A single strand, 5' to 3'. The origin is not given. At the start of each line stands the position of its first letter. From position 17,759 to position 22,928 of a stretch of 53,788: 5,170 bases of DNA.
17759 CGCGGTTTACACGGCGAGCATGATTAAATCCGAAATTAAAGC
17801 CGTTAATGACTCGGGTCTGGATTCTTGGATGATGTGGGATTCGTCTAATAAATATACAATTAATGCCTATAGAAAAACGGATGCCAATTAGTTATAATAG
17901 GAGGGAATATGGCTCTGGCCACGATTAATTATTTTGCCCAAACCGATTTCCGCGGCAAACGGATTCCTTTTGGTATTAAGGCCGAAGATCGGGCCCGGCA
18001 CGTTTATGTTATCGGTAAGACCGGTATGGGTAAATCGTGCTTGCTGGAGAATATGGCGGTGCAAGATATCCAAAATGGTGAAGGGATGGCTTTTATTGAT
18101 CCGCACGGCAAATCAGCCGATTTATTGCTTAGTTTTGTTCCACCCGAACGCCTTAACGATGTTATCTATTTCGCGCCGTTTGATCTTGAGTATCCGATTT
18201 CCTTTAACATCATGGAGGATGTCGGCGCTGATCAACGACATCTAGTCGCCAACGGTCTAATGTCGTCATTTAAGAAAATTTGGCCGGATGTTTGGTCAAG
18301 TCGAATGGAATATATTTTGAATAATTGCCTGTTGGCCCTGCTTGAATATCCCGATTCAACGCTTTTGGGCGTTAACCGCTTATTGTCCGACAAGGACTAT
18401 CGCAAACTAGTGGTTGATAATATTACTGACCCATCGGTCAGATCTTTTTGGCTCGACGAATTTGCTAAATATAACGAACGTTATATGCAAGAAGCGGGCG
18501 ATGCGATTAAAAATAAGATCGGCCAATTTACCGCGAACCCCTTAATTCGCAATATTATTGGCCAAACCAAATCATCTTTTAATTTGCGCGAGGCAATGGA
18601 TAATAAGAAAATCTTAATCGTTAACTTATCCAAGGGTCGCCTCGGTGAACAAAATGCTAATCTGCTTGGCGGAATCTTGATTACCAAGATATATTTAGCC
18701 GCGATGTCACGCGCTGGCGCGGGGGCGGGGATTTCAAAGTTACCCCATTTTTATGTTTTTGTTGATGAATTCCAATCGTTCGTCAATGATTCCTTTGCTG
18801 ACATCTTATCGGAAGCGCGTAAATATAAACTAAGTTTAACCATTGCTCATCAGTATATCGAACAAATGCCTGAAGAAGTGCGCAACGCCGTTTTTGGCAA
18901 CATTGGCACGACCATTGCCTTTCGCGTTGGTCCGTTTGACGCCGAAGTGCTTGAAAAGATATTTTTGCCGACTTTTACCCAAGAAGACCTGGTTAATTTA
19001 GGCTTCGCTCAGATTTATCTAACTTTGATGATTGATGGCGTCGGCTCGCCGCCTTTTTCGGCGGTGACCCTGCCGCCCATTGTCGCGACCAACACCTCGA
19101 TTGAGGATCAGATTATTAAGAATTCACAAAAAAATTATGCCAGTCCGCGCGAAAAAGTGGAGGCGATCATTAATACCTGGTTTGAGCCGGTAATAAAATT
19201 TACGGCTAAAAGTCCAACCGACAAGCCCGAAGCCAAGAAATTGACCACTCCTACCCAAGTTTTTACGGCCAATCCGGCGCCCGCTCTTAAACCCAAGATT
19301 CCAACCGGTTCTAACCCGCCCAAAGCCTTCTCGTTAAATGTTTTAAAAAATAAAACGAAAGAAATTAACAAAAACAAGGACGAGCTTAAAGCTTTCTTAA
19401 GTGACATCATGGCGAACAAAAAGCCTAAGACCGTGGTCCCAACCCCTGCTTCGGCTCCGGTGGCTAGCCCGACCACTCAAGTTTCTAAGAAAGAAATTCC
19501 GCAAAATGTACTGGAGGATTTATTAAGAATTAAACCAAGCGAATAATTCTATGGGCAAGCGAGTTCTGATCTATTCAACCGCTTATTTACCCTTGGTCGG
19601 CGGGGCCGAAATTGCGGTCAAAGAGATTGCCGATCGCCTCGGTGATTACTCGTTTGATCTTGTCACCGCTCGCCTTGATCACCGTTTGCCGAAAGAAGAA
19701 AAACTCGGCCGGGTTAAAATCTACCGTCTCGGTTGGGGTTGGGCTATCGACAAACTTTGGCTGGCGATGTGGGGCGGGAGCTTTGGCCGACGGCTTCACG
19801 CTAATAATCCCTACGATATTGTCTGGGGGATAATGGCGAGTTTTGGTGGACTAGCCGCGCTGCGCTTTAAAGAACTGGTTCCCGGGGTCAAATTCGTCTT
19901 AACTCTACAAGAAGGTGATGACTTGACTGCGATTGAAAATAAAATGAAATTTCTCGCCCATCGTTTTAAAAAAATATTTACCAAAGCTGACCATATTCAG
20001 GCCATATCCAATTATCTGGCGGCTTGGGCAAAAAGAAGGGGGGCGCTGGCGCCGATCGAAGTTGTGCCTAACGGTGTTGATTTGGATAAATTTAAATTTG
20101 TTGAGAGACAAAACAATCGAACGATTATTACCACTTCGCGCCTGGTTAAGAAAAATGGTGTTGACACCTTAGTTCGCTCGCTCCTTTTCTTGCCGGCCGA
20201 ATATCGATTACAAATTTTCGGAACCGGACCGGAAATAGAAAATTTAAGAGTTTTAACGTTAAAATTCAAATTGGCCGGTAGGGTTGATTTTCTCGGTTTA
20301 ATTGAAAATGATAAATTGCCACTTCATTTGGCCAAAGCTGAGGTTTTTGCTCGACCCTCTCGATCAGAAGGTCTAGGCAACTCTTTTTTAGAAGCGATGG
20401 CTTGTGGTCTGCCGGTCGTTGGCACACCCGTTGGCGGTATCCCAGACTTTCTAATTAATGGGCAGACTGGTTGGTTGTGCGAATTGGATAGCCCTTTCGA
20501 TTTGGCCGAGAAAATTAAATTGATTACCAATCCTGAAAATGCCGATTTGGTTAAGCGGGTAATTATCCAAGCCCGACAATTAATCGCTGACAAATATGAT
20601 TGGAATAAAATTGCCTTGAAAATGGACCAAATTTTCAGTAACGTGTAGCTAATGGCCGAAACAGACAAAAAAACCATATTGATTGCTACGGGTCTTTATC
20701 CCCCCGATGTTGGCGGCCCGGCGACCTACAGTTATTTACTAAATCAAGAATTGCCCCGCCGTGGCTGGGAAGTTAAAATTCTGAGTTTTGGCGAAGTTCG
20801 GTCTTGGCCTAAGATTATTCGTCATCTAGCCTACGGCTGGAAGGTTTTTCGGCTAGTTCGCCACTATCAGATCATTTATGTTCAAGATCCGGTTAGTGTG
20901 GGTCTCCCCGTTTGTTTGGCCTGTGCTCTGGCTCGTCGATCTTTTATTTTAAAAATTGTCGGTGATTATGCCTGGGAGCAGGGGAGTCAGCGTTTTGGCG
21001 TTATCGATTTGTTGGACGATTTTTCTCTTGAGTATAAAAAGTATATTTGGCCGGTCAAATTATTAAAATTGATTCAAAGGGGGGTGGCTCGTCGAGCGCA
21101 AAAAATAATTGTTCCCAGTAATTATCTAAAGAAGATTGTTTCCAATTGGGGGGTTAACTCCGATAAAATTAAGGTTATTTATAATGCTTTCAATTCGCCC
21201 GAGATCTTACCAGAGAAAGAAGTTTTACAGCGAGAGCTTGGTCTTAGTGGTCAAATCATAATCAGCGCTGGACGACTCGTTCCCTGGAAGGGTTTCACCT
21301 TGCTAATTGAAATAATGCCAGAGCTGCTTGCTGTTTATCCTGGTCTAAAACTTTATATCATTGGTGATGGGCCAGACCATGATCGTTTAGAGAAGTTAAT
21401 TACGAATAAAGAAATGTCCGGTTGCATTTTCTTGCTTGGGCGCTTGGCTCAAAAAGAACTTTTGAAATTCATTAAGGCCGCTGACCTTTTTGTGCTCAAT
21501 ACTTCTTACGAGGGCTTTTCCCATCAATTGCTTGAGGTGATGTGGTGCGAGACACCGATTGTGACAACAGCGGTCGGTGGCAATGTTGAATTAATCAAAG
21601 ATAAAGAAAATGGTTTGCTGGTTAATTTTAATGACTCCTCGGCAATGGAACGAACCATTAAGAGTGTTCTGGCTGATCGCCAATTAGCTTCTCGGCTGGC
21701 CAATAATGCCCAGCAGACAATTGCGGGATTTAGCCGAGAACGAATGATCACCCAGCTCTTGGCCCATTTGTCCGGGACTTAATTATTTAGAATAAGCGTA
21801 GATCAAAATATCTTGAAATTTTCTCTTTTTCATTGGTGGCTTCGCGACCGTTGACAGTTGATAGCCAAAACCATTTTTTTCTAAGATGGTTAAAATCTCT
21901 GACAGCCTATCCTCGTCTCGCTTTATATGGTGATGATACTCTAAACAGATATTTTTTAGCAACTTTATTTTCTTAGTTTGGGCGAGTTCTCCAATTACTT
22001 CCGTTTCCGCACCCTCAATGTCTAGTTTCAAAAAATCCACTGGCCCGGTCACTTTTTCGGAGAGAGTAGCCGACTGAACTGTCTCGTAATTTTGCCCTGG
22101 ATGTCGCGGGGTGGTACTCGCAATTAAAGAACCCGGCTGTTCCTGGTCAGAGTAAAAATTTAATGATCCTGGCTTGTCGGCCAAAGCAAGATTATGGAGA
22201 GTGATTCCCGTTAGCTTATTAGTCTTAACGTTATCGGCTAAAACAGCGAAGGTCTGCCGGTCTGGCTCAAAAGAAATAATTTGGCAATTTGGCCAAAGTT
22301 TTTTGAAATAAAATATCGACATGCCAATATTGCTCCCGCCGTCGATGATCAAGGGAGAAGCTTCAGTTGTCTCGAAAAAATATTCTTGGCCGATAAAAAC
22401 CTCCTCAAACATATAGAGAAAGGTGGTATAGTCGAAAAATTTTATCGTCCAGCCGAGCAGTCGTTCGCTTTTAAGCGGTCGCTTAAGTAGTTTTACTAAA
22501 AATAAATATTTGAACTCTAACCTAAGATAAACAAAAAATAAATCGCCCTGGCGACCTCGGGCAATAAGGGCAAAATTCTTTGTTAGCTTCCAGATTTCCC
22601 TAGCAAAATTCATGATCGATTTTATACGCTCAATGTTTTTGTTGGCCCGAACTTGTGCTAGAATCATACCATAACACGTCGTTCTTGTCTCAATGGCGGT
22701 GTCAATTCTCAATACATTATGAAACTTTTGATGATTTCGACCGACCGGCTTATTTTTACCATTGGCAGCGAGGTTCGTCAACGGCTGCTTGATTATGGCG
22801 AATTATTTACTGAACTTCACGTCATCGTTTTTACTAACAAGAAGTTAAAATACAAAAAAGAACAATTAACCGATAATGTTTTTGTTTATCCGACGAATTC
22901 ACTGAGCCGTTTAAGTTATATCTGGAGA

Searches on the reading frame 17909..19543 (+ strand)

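Call 68: search_protein_families(library=pfam, proteins=[window:17909-19543:+], max_evalue=0.00001)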
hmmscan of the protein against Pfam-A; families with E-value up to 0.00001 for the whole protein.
window:17909-19543:+ (545 aa): 1 family
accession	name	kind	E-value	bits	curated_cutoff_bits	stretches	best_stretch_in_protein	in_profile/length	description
PF10412.15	TrwB_AAD_bind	-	1.2e-06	28.1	20.5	1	19-340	7-310/387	Type IV secretion-system coupling protein DNA-binding domain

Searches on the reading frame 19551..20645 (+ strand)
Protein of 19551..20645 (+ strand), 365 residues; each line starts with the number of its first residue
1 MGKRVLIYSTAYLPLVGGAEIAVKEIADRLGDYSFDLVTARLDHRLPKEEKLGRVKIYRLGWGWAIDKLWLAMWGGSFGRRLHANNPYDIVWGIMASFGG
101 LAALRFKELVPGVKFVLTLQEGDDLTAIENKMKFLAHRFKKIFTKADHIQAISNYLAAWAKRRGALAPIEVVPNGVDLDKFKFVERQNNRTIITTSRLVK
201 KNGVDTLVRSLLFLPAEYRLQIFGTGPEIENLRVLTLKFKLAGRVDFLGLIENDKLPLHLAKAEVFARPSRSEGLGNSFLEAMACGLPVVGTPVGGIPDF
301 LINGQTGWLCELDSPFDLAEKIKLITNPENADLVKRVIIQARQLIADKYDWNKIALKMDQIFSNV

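Call 68: search_protein_families(library=pfam, proteins=[window:19551-20645:+], max_evalue=0.00001)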
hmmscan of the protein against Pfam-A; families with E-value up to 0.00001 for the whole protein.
window:19551-20645:+ (365 aa): 5 families
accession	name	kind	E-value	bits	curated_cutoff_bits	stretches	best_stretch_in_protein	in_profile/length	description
PF00534.26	Glycos_transf_1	-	5.5e-30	104.6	26.4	1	179-342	5-170/172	Glycosyl transferases group 1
PF13692.12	Glyco_trans_1_4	-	7.2e-28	98.1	27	1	190-323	2-137/142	Glycosyl transferases group 1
PF13439.12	Glyco_transf_4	-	3.1e-14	53.8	28.5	1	16-180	1-170/170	Glycosyltransferase Family 4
PF13579.12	Glyco_trans_4_4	-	8.1e-08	33.2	29.7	1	17-175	1-158/158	Glycosyl transferase 4-like domain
PF13524.12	Glyco_trans_1_2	-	1.5e-06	28.7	25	1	219-355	16-139/144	Glycosyl transferase-like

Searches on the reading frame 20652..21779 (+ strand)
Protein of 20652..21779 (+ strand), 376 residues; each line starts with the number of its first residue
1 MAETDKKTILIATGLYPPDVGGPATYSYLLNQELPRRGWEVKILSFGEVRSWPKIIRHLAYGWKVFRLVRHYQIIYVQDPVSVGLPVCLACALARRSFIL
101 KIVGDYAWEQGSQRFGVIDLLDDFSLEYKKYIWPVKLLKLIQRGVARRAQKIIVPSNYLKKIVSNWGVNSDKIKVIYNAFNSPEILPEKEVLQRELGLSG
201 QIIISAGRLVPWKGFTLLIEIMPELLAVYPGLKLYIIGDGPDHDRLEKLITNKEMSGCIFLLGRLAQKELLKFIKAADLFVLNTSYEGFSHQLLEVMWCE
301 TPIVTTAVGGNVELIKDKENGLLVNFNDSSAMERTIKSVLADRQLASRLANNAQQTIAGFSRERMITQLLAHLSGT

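Call 68: search_protein_families(library=pfam, proteins=[window:20652-21779:+], max_evalue=0.00001)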
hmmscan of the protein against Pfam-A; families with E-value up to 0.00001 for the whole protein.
window:20652-21779:+ (376 aa): 5 families
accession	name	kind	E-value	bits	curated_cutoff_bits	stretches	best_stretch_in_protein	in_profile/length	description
PF00534.26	Glycos_transf_1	-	3.1e-39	134.7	26.4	1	200-355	15-171/172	Glycosyl transferases group 1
PF13692.12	Glyco_trans_1_4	-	2.7e-29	102.7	27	1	201-342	2-142/142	Glycosyl transferases group 1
PF13439.12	Glyco_transf_4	-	8.9e-13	49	28.5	1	20-180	1-166/170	Glycosyltransferase Family 4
PF13579.12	Glyco_trans_4_4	-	3.3e-09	37.7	29.7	1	21-178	1-157/158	Glycosyl transferase 4-like domain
PF13524.12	Glyco_trans_1_2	-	3.4e-07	30.8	25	1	230-370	13-143/144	Glycosyl transferase-like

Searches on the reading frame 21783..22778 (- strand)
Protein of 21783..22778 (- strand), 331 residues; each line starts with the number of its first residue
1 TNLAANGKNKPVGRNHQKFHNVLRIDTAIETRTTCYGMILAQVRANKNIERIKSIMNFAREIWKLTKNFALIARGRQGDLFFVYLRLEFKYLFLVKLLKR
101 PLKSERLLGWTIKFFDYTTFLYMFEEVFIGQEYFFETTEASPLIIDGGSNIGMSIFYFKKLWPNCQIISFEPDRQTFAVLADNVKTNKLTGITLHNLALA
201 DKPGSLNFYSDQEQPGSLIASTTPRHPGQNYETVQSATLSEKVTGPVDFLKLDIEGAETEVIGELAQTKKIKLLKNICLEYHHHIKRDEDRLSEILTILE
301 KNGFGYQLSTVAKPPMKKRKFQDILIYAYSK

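Call 68: search_protein_families(library=pfam, proteins=[window:21783-22778:-], max_evalue=0.00001)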
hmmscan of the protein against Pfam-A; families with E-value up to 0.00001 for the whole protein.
window:21783-22778:- (331 aa): 1 family
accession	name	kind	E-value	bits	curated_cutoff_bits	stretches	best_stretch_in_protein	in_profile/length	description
PF05050.19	Methyltransf_21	-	3e-14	54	22.7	1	147-304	2-171/173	Methyltransferase FkbM domain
